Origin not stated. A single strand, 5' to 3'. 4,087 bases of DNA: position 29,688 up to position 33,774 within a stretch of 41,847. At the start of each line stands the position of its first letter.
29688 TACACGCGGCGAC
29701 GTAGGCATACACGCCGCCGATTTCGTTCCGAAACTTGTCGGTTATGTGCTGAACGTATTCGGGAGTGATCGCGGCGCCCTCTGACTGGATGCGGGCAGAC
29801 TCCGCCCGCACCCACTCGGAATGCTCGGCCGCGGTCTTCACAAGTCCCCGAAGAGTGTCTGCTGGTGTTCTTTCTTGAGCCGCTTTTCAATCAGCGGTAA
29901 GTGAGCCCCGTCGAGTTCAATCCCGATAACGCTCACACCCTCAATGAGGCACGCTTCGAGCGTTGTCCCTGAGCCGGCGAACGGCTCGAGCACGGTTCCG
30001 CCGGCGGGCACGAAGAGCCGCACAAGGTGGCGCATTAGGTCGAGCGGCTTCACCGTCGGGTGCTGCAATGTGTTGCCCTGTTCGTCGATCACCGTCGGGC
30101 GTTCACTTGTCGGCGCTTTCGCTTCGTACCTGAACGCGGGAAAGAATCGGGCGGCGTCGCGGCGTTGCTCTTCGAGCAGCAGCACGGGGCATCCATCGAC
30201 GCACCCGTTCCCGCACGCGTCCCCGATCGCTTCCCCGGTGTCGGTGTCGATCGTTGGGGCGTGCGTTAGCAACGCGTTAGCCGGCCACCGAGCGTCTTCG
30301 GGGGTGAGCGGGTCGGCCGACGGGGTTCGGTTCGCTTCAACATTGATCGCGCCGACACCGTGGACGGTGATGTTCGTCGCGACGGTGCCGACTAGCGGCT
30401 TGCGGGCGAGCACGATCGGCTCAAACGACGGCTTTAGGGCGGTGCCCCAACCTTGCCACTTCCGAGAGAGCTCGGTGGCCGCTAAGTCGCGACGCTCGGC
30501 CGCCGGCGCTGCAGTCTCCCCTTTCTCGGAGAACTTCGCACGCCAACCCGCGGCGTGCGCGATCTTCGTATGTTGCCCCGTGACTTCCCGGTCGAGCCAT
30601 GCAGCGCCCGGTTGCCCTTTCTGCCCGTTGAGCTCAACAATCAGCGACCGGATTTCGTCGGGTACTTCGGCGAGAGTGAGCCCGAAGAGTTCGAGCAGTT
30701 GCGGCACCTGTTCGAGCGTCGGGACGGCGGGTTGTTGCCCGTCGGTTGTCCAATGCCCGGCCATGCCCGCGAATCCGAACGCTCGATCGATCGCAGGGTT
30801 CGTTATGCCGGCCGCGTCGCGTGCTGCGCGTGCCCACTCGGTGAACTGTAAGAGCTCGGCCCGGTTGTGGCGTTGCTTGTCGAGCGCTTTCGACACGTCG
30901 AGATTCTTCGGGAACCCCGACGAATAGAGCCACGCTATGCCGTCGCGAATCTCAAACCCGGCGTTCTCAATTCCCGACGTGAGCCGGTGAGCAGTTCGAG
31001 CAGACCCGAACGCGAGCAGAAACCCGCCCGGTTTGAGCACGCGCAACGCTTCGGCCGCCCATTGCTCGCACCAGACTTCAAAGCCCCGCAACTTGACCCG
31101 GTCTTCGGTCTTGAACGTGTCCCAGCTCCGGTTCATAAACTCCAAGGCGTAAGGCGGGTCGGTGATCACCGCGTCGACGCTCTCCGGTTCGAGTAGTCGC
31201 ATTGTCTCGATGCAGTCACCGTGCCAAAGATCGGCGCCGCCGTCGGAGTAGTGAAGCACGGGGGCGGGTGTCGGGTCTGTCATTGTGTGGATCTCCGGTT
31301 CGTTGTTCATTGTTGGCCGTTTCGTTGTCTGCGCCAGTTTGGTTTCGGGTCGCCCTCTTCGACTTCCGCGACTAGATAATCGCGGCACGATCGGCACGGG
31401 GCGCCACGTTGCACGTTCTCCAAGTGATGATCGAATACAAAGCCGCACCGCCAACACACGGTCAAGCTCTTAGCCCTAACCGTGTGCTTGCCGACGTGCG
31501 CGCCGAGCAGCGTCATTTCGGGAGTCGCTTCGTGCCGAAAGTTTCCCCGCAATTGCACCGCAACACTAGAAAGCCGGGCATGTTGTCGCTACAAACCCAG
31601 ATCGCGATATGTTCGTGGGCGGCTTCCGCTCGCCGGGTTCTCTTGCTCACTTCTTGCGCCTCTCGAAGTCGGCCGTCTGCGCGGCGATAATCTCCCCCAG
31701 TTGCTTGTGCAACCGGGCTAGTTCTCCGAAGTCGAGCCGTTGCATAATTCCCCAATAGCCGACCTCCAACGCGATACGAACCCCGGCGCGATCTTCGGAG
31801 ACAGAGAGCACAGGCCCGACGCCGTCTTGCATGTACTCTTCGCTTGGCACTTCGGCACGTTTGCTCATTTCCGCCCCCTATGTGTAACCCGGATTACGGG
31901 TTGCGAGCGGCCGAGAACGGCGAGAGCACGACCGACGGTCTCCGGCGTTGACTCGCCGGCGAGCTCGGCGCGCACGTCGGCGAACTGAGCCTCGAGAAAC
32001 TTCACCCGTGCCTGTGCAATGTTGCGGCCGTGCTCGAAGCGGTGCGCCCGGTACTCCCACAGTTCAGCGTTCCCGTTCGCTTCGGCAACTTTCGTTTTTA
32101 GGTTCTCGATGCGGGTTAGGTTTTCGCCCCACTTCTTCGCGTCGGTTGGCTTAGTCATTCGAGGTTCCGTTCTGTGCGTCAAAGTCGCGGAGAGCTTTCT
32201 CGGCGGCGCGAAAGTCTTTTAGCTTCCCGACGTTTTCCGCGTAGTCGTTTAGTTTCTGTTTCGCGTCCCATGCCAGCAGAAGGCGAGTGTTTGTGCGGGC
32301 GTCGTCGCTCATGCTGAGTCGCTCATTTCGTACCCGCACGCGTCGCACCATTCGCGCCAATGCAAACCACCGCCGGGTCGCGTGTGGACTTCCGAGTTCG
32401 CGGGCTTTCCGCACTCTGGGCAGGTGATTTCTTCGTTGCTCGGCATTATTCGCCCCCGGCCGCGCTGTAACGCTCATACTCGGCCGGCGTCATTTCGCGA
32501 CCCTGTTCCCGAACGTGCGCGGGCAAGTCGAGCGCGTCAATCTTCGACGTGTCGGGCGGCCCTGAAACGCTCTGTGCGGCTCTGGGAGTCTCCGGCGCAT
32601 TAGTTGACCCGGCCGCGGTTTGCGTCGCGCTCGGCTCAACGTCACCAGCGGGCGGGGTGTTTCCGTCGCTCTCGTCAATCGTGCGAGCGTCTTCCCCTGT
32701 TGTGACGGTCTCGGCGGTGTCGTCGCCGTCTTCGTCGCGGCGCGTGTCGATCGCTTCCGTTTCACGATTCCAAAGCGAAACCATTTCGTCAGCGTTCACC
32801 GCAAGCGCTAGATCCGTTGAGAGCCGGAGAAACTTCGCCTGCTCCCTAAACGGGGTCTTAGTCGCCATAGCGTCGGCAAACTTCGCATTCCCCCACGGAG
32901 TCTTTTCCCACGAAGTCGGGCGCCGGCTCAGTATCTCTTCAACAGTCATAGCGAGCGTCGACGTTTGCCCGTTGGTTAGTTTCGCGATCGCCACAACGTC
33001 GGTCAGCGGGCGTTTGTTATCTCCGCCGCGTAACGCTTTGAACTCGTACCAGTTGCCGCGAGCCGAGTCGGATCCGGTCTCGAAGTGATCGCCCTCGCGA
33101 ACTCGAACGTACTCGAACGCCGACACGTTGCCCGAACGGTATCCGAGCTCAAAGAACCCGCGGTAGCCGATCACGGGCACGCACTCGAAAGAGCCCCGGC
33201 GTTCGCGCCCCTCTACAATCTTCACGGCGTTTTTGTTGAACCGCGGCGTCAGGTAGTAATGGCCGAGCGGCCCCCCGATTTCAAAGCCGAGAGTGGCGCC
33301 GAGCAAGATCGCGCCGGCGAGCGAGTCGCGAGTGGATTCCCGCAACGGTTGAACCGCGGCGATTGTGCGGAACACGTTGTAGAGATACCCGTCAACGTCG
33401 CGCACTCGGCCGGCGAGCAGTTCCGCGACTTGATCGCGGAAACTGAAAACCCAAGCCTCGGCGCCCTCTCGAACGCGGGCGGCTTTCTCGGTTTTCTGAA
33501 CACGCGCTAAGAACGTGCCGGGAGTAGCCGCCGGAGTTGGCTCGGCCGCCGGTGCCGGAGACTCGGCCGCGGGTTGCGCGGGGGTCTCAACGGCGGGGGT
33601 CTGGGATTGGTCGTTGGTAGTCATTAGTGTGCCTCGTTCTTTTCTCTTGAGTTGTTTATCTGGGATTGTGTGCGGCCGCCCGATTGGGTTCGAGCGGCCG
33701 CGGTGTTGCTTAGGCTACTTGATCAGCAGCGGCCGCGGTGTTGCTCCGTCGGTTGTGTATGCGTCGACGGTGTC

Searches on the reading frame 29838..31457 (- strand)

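Call 11: search_protein_families(library=phrogs, proteins=[window:29838-31457:-], max_evalue=0.00001)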
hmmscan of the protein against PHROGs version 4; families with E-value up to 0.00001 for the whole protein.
window:29838-31457:- (539 aa): 12 families
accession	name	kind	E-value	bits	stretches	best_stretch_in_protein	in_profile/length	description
phrog_67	-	other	5.7e-73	248.2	1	48-536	98-352/743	DNA methyltransferase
phrog_3008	-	other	1.5e-30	107.3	1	455-534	139-218/244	DNA methyltransferase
phrog_6025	-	other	2.4e-27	96.8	1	76-205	13-137/192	DNA methyltransferase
phrog_498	-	other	2e-22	80.5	1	459-533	352-426/633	DNA methyltransferase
phrog_8769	-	other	7.2e-13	49.2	1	475-530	1-56/71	methyltransferase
phrog_18293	-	other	1.6e-11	45.2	1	464-532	44-112/119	methyltransferase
phrog_23148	-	unknown function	3.5e-11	44.4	1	458-529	77-148/165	-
phrog_6952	-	other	4.2e-09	37.5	1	465-519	113-167/181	DNA methyltransferase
phrog_23085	-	unknown function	1.8e-08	35.1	1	460-529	38-107/138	-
phrog_11619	-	other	4.4e-08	33.8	1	79-168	72-155/186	DNA methyltransferase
phrog_18146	-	other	1.8e-07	31.5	0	485-516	69-100/452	DNA methyltransferase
phrog_12862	-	unknown function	7.1e-06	27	0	77-117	5-43/149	-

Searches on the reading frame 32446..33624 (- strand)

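Call 11: search_protein_families(library=phrogs, proteins=[window:32446-33624:-], max_evalue=0.00001)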
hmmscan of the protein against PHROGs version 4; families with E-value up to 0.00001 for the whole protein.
window:32446-33624:- (392 aa): 1 family
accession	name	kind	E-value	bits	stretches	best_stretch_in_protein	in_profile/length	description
phrog_148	-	DNA, RNA and nucleotide metabolism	2.6e-35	123.7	1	57-334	31-283/387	RecT-like ssDNA annealing protein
